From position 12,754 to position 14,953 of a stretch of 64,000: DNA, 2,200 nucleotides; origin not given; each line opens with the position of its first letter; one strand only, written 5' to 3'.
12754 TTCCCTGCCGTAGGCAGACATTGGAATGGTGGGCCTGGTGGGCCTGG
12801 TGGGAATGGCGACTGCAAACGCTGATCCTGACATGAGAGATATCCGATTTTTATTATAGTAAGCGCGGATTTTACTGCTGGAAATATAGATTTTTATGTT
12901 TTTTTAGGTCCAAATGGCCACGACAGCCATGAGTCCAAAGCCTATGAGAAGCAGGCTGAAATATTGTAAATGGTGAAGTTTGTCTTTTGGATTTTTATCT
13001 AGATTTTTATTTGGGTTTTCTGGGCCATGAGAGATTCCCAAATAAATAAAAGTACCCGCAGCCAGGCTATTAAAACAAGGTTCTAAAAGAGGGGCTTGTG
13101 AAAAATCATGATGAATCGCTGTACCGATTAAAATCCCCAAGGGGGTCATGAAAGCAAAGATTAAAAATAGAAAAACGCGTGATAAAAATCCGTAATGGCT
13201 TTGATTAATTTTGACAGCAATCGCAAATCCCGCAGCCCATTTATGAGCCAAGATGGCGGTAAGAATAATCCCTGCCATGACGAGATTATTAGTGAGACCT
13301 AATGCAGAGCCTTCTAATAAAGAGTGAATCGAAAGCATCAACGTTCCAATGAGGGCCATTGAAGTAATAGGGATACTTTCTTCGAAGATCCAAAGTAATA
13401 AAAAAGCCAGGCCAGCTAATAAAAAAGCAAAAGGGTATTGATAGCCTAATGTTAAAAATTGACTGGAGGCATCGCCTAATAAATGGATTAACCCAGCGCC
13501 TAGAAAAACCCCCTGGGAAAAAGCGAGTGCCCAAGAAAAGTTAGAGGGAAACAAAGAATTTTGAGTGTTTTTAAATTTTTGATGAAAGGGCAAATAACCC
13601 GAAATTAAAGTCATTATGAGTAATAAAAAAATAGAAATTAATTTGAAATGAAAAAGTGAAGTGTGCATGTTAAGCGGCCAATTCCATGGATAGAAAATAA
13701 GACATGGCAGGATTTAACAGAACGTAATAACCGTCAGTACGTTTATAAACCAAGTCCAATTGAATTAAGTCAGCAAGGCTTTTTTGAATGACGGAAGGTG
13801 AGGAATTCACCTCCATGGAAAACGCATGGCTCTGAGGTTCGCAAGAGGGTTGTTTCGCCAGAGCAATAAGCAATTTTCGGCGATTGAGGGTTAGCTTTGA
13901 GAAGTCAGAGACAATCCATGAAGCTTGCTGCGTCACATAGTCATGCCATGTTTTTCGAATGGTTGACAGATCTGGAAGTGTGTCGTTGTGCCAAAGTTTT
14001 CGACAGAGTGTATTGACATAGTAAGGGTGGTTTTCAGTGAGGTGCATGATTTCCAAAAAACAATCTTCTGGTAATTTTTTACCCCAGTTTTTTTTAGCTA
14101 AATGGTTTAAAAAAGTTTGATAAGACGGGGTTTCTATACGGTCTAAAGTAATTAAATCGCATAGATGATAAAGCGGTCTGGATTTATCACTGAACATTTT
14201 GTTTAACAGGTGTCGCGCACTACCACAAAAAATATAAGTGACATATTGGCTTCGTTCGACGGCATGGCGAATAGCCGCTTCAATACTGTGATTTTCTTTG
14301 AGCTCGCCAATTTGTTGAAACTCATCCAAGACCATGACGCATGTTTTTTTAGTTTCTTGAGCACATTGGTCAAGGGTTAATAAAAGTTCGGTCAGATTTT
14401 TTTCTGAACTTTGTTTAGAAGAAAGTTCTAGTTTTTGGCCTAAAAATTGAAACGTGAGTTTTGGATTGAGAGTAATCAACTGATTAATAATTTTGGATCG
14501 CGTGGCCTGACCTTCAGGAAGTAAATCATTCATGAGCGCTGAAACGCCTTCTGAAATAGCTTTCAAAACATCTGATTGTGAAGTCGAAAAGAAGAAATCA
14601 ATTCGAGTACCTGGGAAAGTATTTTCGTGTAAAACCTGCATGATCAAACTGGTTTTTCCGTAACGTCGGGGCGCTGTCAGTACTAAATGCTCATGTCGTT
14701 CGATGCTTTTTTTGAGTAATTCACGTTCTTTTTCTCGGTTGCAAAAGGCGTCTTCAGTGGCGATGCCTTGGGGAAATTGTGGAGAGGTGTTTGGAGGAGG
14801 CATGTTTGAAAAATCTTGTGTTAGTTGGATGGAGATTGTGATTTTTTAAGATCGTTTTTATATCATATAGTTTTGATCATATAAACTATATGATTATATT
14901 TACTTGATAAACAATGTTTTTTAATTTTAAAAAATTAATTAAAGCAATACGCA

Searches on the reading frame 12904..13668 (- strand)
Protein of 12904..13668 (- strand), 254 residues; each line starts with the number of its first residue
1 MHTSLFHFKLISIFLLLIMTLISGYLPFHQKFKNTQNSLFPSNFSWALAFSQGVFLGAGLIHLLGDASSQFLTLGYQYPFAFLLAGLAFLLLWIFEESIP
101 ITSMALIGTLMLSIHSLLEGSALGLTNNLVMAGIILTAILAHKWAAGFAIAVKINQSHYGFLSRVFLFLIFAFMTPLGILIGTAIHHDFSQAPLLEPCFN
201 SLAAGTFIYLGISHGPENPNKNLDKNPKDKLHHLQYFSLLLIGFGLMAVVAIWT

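Call 3: search_protein_families(library=pfam, proteins=[window:12904-13668:-], max_evalue=0.01)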
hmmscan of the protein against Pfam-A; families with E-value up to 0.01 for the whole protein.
window:12904-13668:- (254 aa): 1 family
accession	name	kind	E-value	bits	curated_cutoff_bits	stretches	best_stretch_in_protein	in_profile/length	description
PF02535.28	Zip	-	2.7e-28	99.6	35.1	2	104-251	177-323/323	ZIP Zinc transporter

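Call 4: search_protein_families(library=ncbifam, proteins=[window:12904-13668:-], max_evalue=0.01)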
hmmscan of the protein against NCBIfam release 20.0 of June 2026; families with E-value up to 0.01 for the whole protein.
window:12904-13668:- (254 aa): 1 family
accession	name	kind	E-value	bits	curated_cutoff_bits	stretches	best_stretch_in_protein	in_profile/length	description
TIGR00820.1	zip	subfamily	4.5e-18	65.5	231.15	2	110-253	177-323/324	ZIP zinc/iron transport family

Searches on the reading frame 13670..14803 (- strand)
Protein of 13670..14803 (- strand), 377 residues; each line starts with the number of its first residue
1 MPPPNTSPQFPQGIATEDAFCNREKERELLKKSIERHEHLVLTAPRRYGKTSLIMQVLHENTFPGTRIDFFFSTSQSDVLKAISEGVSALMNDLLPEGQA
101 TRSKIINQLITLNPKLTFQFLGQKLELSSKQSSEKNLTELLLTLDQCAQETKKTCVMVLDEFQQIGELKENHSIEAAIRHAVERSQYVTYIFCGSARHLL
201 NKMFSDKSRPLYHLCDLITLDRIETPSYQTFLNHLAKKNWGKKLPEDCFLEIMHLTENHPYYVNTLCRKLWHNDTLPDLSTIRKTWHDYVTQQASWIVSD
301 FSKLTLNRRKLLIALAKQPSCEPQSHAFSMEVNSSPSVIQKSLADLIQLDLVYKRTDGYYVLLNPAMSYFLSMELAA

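Call 3: search_protein_families(library=pfam, proteins=[window:13670-14803:-], max_evalue=0.01)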
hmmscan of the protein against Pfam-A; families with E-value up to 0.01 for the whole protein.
window:13670-14803:- (377 aa): 9 families
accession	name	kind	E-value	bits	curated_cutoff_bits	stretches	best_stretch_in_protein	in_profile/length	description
PF01637.24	ATPase_2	-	6.3e-12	46.2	33.2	1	20-265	1-224/225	ATPase domain predominantly from Archaea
PF13173.12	AAA_14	-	9.1e-09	35.8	27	1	129-220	41-123/129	AAA domain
PF13401.12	AAA_22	-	5.5e-06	27.1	27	1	37-196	5-124/130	AAA domain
PF13191.12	AAA_16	-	1.5e-05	26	32.6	1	20-180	2-158/167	AAA ATPase domain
PF13481.12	AAA_25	-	0.00025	21.2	27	1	17-182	13-170/195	AAA domain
PF09820.16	AAA-ATPase_like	-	0.00054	20.3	26.1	1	34-180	28-168/201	Predicted AAA-ATPase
PF24883.2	NPHP3_N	-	0.0026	18.4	24.8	0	20-165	6-136/164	Nephrocystin 3, N-terminal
PF00004.35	AAA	-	0.0037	18.1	21.2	0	41-187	2-97/131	ATPase family associated with various cellular activities (AAA)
PF14516.12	AAA_35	-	0.0038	16.5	27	0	21-64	14-58/331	AAA-like domain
